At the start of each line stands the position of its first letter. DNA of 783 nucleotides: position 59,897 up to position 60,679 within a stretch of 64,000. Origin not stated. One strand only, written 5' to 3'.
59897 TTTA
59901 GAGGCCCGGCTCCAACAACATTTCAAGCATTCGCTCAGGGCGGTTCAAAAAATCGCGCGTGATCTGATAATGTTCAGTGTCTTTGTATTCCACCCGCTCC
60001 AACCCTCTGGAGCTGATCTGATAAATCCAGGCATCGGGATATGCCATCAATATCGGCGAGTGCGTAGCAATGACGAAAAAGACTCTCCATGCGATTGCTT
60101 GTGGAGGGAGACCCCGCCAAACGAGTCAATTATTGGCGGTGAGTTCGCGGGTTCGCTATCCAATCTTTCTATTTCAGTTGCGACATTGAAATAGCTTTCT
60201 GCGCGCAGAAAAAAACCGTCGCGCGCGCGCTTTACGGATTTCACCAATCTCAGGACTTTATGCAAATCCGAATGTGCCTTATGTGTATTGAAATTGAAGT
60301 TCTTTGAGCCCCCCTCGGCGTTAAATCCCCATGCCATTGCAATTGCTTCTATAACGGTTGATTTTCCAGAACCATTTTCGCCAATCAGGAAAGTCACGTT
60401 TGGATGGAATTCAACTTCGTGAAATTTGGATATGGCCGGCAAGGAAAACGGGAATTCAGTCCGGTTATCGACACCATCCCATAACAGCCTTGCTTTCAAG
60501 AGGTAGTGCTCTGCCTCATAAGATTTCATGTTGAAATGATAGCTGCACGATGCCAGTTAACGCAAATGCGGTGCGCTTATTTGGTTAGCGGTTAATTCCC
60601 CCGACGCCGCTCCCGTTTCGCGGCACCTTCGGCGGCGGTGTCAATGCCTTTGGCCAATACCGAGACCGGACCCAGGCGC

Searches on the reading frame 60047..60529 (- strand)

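Call 79: search_protein_families(library=pfam, proteins=[window:60047-60529:-])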
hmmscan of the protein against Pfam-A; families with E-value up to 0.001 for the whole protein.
window:60047-60529:- (160 aa): 6 families
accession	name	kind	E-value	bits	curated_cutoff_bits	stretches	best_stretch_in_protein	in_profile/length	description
PF13476.12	AAA_23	-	7.5e-11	43.5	27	1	37-90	13-68/201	AAA domain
PF02463.25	SMC_N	-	1.6e-07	31.5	40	1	38-70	19-51/220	RecF/RecN/SMC N terminal domain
PF13555.12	AAA_29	-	3.7e-07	30.2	27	1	35-65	14-44/61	P-loop containing region of AAA domain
PF13304.12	AAA_21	-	7.9e-07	29.9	27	1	45-89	1-59/304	AAA domain, putative AbiEii toxin, Type IV TA system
PF13175.12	AAA_15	-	3e-06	27.6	32.1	1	37-65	17-45/374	AAA ATPase domain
PF00005.33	ABC_tran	-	0.00021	22.3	25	1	45-66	13-34/137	ABC transporter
